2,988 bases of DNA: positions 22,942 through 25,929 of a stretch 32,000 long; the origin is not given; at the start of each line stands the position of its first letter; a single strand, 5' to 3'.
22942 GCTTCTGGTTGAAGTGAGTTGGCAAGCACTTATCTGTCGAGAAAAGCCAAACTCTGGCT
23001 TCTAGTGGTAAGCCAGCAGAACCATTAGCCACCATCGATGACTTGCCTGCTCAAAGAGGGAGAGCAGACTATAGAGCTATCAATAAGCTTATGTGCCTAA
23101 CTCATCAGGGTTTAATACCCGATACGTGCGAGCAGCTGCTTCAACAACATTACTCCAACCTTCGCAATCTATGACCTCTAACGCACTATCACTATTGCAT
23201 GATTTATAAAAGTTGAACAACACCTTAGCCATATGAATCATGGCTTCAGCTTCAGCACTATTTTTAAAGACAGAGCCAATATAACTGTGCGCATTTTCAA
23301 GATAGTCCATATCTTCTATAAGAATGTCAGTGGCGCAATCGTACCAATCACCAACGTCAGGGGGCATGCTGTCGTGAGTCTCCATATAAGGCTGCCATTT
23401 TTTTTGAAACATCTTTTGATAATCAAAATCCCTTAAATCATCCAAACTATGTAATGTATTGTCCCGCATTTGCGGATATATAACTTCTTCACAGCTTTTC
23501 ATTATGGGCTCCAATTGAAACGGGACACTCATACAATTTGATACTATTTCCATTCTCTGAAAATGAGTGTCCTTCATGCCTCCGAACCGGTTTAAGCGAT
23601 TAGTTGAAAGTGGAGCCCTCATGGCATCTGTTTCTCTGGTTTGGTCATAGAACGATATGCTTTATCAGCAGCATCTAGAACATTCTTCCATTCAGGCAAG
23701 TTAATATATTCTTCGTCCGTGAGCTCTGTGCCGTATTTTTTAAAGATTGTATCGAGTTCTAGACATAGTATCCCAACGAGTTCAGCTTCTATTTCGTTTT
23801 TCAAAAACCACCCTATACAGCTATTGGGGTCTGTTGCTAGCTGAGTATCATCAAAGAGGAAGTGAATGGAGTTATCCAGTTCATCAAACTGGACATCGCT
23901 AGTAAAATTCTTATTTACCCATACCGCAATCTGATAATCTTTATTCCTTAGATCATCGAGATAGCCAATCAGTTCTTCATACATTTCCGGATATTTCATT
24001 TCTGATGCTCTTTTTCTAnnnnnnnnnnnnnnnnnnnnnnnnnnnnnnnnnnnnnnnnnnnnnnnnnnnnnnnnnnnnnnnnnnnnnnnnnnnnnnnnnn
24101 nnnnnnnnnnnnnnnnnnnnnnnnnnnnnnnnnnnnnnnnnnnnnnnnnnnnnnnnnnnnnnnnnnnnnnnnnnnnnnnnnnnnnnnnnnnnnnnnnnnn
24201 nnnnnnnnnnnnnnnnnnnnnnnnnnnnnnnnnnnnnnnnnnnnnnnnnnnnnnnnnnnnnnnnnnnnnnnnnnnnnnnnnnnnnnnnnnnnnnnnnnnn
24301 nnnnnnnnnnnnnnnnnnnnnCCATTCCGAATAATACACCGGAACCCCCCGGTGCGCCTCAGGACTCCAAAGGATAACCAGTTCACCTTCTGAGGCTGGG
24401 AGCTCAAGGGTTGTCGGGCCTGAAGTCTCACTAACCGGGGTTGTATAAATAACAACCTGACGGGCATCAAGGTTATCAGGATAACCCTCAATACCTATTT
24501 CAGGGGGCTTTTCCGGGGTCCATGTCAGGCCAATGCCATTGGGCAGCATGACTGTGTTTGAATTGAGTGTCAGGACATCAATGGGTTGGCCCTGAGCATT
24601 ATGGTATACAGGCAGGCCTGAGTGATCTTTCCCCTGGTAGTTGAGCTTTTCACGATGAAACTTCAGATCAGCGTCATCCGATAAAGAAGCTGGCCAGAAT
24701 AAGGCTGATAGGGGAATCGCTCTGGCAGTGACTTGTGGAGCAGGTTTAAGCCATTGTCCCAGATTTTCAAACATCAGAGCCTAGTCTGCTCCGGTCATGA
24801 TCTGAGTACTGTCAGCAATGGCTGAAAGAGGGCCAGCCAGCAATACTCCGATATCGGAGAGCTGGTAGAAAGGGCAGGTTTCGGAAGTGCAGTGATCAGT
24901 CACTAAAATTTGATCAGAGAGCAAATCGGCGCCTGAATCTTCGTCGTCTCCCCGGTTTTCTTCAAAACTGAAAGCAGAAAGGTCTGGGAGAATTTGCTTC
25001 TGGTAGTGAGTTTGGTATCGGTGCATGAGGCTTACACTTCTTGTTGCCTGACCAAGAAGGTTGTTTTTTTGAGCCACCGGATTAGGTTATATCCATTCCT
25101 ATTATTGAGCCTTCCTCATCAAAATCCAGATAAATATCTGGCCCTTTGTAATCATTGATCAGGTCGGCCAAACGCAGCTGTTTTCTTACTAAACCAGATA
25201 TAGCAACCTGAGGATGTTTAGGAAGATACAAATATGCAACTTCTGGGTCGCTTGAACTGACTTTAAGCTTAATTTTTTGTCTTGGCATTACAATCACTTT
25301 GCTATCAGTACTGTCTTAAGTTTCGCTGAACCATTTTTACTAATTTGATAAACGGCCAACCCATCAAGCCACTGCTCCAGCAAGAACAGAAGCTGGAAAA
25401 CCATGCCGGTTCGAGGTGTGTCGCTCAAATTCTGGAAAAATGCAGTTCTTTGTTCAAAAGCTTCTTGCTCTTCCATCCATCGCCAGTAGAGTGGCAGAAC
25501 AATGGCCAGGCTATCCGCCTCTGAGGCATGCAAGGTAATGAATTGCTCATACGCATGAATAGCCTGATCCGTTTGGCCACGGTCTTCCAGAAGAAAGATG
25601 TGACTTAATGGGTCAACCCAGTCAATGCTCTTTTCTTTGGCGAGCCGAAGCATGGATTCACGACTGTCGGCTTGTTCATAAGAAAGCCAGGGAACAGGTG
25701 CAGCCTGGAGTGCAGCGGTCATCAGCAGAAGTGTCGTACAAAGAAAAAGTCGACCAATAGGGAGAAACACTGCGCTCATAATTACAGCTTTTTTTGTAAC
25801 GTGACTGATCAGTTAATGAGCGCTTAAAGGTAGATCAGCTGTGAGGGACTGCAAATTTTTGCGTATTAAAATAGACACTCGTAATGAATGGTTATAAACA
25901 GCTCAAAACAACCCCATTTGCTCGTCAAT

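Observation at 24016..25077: Compact pyocin-like toxin reading frame broken by a single in-frame TAG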

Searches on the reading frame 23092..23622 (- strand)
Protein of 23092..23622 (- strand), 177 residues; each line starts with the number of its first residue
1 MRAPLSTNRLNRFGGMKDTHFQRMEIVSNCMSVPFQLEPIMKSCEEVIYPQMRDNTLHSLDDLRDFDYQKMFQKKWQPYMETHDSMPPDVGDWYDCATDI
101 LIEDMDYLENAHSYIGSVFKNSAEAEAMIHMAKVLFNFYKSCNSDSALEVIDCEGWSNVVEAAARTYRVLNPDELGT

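Call 4: search_protein_families(library=pfam, max_evalue=1, proteins=[window:23092-23622:-])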
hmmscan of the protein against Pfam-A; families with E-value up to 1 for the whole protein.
window:23092-23622:- (177 aa): 2 families
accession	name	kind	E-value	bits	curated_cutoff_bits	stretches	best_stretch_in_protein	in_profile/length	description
PF25656.1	DUF7945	-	9.4e-09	36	27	1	48-170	2-115/123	Domain of unknown function (DUF7945)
PF17589.7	DUF5487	-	0.11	13.1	27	1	99-134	10-45/66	Family of unknown function (DUF5487)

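Call 5: search_protein_families(library=ncbifam, max_evalue=1, proteins=[window:23092-23622:-])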
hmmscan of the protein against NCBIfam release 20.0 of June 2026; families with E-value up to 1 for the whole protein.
window:23092-23622:- (177 aa): 1 family
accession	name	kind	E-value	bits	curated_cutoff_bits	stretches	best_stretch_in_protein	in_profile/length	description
NF047838.1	SCO4402_fam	subfamily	3.8e-16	59.3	50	1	48-171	2-119/119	SCO4402 family protein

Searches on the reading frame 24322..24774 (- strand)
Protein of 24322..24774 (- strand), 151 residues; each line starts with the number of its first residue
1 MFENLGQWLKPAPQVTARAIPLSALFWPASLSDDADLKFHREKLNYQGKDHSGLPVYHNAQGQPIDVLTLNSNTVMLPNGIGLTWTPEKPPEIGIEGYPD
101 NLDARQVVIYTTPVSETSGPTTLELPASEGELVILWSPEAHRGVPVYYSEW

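Call 65: search_solved_structures(query=A5, max_evalue=10, show_alignments=3)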
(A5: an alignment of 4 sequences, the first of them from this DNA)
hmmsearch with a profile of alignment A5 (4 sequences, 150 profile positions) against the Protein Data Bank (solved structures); distinct sequences matched with E-value up to 10: 0.

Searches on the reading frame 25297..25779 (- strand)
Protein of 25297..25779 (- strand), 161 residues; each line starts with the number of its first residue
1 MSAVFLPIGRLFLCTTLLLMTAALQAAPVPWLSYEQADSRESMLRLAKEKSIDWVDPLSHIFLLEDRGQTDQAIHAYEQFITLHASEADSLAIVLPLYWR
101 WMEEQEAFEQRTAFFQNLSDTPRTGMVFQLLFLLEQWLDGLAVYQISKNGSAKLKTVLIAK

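Call 4: search_protein_families(library=pfam, max_evalue=1, proteins=[window:25297-25779:-])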
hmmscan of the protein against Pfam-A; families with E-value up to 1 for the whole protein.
window:25297-25779:- (161 aa): 1 family
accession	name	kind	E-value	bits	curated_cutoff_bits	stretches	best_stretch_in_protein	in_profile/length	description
PF13174.12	TPR_6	-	0.091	13.9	26.3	1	64-84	10-30/33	Tetratricopeptide repeat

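Call 5: search_protein_families(library=ncbifam, max_evalue=1, proteins=[window:25297-25779:-])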
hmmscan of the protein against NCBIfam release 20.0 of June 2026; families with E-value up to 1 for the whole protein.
window:25297-25779:- (161 aa): 0 families

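Call 53: find_homologous_proteins(query=window:25297-25779:-, max_evalue=0.01)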
Query window:25297-25779:- (161 aa): 1 proteins with E <= 0.01 among 62 candidates.
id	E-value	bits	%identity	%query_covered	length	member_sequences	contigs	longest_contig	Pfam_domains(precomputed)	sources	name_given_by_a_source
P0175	4.0e-100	350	100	100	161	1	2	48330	-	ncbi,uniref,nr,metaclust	ncbi:hypothetical protein [Endozoicomonas arenosclerae]|uniref:hypothetical protein n=1 Tax=Endozoic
